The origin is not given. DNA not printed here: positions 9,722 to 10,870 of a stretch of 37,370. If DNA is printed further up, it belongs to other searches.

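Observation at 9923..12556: MetF with no MetV partner, followed directly by a bifurcating-type EtfB-EtfA pair inside the Wood-Ljungdahl operon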

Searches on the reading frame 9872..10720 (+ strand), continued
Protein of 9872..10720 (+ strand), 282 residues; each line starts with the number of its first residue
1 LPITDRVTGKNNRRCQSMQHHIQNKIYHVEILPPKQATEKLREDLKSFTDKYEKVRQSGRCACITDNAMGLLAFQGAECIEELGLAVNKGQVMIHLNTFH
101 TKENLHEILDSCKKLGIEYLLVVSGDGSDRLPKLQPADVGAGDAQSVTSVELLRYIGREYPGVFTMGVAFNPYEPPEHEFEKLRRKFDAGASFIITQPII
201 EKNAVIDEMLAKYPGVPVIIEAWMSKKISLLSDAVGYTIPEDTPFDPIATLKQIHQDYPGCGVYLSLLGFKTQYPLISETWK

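Call 31: find_encoding_contigs(protein=P0109, flank=10000, max_places=1)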
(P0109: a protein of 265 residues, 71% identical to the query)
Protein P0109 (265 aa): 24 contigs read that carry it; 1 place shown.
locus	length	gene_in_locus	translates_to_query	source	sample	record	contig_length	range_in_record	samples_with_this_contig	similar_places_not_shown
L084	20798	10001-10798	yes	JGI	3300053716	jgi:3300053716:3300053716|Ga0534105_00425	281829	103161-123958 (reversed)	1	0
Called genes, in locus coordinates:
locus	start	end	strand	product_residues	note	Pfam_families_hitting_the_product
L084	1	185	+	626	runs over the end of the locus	PF02824:TGS, PF07973:tRNA_SAD, PF00587:tRNA-synt_2b, PF03129:HGTP_anticodon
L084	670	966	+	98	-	PF05198:IF3_N, PF00707:IF3_C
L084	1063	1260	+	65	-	PF01632:Ribosomal_L35p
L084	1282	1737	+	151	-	PF00453:Ribosomal_L20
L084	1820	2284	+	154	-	PF00210:Ferritin, PF02915:Rubrerythrin (weak)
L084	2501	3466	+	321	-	PF02386:TrkH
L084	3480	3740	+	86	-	PF02386:TrkH (weak)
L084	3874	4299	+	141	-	PF02254:TrkA_N, PF03807:F420_oxidored (weak)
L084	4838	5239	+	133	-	PF00588:SpoU_methylase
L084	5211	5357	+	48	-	PF00588:SpoU_methylase (weak)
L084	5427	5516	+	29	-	PF14006:YqzL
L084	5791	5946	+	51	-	-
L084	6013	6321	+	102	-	PF01409:tRNA-synt_2d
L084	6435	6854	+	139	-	PF01409:tRNA-synt_2d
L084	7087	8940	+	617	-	PF01588:tRNA_bind, PF03483:B3_4, PF03484:B5, PF17759:tRNA_synthFbeta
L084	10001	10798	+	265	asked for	PF02219:MTHFR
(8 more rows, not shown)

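Call 32: find_encoding_contigs(protein=P0010, flank=10000, max_places=1)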
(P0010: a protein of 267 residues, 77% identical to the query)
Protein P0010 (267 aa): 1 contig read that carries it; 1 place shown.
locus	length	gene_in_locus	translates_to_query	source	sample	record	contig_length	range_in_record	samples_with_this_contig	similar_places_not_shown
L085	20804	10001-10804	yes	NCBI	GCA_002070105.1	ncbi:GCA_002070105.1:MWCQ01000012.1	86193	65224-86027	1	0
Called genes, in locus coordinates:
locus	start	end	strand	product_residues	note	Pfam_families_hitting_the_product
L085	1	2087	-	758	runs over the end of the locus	PF03772:Competence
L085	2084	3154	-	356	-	PF04055:Radical_SAM, PF06969:HemN_C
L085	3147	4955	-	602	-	PF00009:GTP_EFTU, PF03144:GTP_EFTU_D2, PF14492:EFG_III (faint), PF00679:EFG_C, PF06421:LepA_C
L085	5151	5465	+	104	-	PF01022:HTH_5, PF12840:HTH_20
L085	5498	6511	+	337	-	PF03773:ArsP_1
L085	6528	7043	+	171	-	PF10865:DUF2703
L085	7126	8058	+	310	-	PF00126:HTH_1, PF03466:LysR_substrate (weak)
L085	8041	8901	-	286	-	PF02219:MTHFR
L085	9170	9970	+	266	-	PF00809:Pterin_bind, PF03599:CdhD (weak)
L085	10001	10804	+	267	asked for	PF02219:MTHFR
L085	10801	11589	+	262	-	PF01012:ETF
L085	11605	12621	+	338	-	PF01012:ETF, PF00766:ETF_alpha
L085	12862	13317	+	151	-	PF07883:Cupin_2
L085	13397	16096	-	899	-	PF02743:dCache_1, PF22673:MCP-like_PDC_1, PF00672:HAMP, PF00989:PAS, PF13426:PAS_9, PF00990:GGDEF, PF13487:HD_5, PF01966:HD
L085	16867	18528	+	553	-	PF02554:CstA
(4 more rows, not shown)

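Call 35: search_protein_representatives(protein=window:9923-10720:+)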
Query: 265 residues. Proteins with E-value up to 0.001 (for the whole library): 135; up to 1e-10: 64; up to 1e-30: 26. The best 135 are listed.
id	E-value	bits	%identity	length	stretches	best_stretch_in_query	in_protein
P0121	7.4e-76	271.6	52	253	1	9-261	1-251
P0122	5.7e-71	255.6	47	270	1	8-264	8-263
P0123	1.8e-69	250.7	52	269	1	3-259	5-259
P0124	7.9e-60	219.1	47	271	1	9-257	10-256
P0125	1.6e-56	208.2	53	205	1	69-264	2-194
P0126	5.9e-56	206.4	45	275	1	9-257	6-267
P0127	4.4e-51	190.4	53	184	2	3-108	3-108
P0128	5.7e-50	186.8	40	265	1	11-262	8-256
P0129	7.0e-50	186.5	43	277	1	9-256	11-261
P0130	5.1e-49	183.6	41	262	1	10-258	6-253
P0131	6.4e-49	183.3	49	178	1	1-179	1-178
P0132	4.1e-48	180.7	47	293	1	10-251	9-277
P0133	2.0e-47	178.4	46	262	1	7-215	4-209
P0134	1.7e-43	165.6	55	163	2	143-265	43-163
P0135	3.4e-41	158.0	54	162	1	106-261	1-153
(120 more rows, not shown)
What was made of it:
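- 9923..10720 (+): MetF-like protein, 265 aa: a divergent MTHFR-fold TIM barrel and the proposed catalytic subunit. The family is isolated (call 35).
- Closest known: MetFV-type MTHFRs of acetogens. Different: The MetF-like protein is a separate, isolated family (call 35).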

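Call 43: predict_structure(alignment_id=A2)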
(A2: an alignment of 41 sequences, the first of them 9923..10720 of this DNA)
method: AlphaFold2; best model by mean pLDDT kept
length: 265 residues; sequences in the alignment: 41
mean_pLDDT: 90.0   pTM: 0.89
mean pLDDT of the five models: 90.0, 89.9, 88.6, 85.2, 84.8
residues with pLDDT >= 90: 176; 70-90: 73; 50-70: 15; < 50: 1
segments of 3 or more residues with pLDDT < 50: none
pLDDT, mean of each block of 10 residues (from residue 1): 95 88 86 95 90 67 94 94 88 96 83 74 87 96 98 93 96 97 93 97 94 85 89 94 95 86 73
secondary structure, 60 per line:
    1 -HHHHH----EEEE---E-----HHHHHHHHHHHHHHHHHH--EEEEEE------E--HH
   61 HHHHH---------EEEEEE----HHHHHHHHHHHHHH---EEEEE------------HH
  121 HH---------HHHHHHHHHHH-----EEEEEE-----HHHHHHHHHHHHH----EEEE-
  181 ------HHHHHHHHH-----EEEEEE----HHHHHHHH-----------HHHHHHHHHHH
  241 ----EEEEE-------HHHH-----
elements in order: H2-6 E11-14 H24-41 E44-49 H59-65 E75-80 H85-98 E102-106 H119-122 H132-142 E148-153 H159-171 E176-179 H187-195 E201-206 H211-218 H230-240 E245-249 H257-260
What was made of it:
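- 9923..10720 (+): AF2 model with pLDDT 90 (call 43).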

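Call 48: fold_search(model_id=the predicted structure, library=pdb)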
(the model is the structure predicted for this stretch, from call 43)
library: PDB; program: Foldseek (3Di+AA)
matches with E <= 10: 1882; with E <= 0.001: 184
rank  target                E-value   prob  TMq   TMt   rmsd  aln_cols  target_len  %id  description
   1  6fnu                  5.8e-12  1.00  0.67  0.61   5.0       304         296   20  Structure of S. cerevisiae Methylenetetrahydrofolate reductase 1, catalytic domain (released 2018-03-07)
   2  8eac_A                6.2e-12  1.00  0.66  0.61   5.5       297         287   20  Thermus thermophilus methylenetetrahydrofolate reductase (released 2023-01-18)
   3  3apy_A                1.4e-11  1.00  0.66  0.61   5.0       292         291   21  Properties and crystal structure of methylenetetrahydrofolate reductase from Thermus thermophilus HB8 (released 2011-09-14)
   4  8uy1_A                2.1e-11  1.00  0.72  0.35   4.2       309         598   17  Methylenetetrahydrofolate reductase from Chaetomium thermophilum DSM 1495, Active (R) State (released 2024-06-19)
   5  7th5_B                2.6e-11  1.00  0.67  0.63   4.0       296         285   20  Thermus thermophilus methylenetetrahydrofolate reductase (released 2023-01-18)
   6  8eac_B                2.7e-11  1.00  0.67  0.64   4.8       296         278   19  Thermus thermophilus methylenetetrahydrofolate reductase (released 2023-01-18)
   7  8uy1_D                8.8e-11  1.00  0.73  0.35   4.2       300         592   18  Methylenetetrahydrofolate reductase from Chaetomium thermophilum DSM 1495, Active (R) State (released 2024-06-19)
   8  8uy1_C                8.8e-11  1.00  0.68  0.33   6.8       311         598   18  Methylenetetrahydrofolate reductase from Chaetomium thermophilum DSM 1495, Active (R) State (released 2024-06-19)
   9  8uy2_D                1.6e-10  1.00  0.68  0.35   5.0       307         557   18  Methylenetetrahydrofolate reductase from Chaetomium thermophilum DSM 1495, AdoMet-bound, Inhibited (T) State (released 2024-06-19)
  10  8uy2_C                2.5e-10  1.00  0.69  0.36   5.0       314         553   19  Methylenetetrahydrofolate reductase from Chaetomium thermophilum DSM 1495, AdoMet-bound, Inhibited (T) State (released 2024-06-19)
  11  8uy2_B                3.9e-10  1.00  0.68  0.36   4.8       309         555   18  Methylenetetrahydrofolate reductase from Chaetomium thermophilum DSM 1495, AdoMet-bound, Inhibited (T) State (released 2024-06-19)
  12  8uy2_A                4.7e-10  1.00  0.69  0.36   4.7       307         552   19  Methylenetetrahydrofolate reductase from Chaetomium thermophilum DSM 1495, AdoMet-bound, Inhibited (T) State (released 2024-06-19)
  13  5ume_D                7.2e-10  1.00  0.66  0.62   5.5       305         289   17  Crystal Structure of 5,10-Methylenetetrahydrofolate Reductase MetF from Haemophilus influenzae (released 2017-02-22)
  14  3apt_B                9.8e-10  1.00  0.65  0.63   5.3       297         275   18  properties and crystal structure of methylenetetrahydrofolate reductase from Thermus thermophilus HB8 (released 2011-09-14)
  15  6fcx_A                1.5e-09  1.00  0.72  0.34   4.3       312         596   16  Structure of human 5,10-methylenetetrahydrofolate reductase (MTHFR) (released 2018-05-16)
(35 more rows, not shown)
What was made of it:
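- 9923..10720 (+): Best structural matches are MTHFRs with TM 0.66-0.73 (call 48).
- On MTHFR / MetF (PF02219): The top 15 Foldseek PDB hits are MTHFRs, with TM 0.65-0.73 and E down to 6e-12 (call 48).
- The fold is MTHFR (call 48). MTHFRs are the top 15 structural matches (call 48).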

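Call 64: list_cluster_members(proteins=[P0002, P0003, P0004, P0005, P0006, P0007, P0008, P0011, P0012, P0013])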
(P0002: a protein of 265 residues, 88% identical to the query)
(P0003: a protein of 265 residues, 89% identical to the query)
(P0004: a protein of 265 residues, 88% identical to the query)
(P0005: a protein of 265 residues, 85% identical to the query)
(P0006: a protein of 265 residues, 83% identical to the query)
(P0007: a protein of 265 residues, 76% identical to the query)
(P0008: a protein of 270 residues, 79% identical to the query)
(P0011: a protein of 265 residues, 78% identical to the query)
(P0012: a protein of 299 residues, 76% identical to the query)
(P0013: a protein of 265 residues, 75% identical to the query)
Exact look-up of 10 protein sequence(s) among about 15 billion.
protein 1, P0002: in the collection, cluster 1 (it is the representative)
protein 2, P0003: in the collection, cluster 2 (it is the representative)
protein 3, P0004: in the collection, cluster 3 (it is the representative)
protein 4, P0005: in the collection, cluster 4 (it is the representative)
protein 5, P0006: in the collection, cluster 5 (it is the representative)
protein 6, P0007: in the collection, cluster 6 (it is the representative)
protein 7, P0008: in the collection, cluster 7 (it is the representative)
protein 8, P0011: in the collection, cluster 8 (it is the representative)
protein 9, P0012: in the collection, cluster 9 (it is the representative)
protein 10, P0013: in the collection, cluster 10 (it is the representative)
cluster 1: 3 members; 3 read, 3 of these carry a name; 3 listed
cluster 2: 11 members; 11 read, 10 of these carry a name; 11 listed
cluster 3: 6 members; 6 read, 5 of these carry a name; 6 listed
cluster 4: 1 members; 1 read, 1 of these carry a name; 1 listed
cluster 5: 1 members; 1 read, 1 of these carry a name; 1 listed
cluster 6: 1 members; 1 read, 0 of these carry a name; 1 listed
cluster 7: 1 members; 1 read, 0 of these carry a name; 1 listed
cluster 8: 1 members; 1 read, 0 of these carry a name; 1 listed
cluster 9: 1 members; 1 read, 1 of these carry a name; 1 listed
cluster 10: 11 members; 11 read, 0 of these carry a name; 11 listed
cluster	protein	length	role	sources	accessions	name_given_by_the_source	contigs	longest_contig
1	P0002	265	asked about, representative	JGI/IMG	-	methylenetetrahydrofolate reductase (NADPH)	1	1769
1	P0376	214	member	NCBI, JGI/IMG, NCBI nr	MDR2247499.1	MAG: methylenetetrahydrofolate reductase, partial [Treponema sp.] | methylenetetrahydrofolate reductase (NADPH) | methylenetetrahydrofolate reductase [Treponema sp.]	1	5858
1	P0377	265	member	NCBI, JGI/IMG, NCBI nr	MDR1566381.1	MAG: methylenetetrahydrofolate reductase [Treponema sp.] | methylenetetrahydrofolate reductase (NADPH) | methylenetetrahydrofolate reductase [Treponema sp.]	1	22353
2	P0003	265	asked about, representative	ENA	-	-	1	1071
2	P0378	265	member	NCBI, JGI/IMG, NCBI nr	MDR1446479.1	MAG: methylenetetrahydrofolate reductase [Treponema sp.] | methylenetetrahydrofolate reductase (NADPH) | methylenetetrahydrofolate reductase [Treponema sp.]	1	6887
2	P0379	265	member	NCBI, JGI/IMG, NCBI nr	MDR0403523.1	MAG: methylenetetrahydrofolate reductase [Treponema sp.] | methylenetetrahydrofolate reductase (NADPH) | methylenetetrahydrofolate reductase [Treponema sp.]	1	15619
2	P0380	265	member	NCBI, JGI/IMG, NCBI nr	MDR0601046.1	MAG: methylenetetrahydrofolate reductase [Treponema sp.] | methylenetetrahydrofolate reductase (NADPH) | methylenetetrahydrofolate reductase [Treponema sp.]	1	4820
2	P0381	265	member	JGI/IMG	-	methylenetetrahydrofolate reductase (NADPH)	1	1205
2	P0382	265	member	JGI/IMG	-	methylenetetrahydrofolate reductase (NADPH)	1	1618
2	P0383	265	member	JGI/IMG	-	methylenetetrahydrofolate reductase (NADPH)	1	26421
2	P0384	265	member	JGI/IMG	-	methylenetetrahydrofolate reductase (NADPH)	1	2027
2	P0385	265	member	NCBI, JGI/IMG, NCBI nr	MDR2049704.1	MAG: methylenetetrahydrofolate reductase [Treponema sp.] | methylenetetrahydrofolate reductase (NADPH) | methylenetetrahydrofolate reductase [Treponema sp.]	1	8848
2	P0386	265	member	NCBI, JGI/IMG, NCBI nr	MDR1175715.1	MAG: methylenetetrahydrofolate reductase [Treponema sp.] | methylenetetrahydrofolate reductase (NADPH) | methylenetetrahydrofolate reductase [Treponema sp.]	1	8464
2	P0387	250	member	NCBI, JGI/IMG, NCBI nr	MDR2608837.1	MAG: methylenetetrahydrofolate reductase [Treponema sp.] | methylenetetrahydrofolate reductase (NADPH) | methylenetetrahydrofolate reductase [Treponema sp.]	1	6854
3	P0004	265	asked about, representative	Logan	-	-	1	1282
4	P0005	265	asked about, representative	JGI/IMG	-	methylenetetrahydrofolate reductase (NADPH)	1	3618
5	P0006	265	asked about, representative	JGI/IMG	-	methylenetetrahydrofolate reductase (NADPH)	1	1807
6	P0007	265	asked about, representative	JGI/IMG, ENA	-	-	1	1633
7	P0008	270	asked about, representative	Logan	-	-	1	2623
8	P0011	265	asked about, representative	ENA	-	-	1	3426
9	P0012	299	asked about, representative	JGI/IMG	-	methylenetetrahydrofolate reductase (NADPH)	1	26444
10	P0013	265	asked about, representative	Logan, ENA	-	-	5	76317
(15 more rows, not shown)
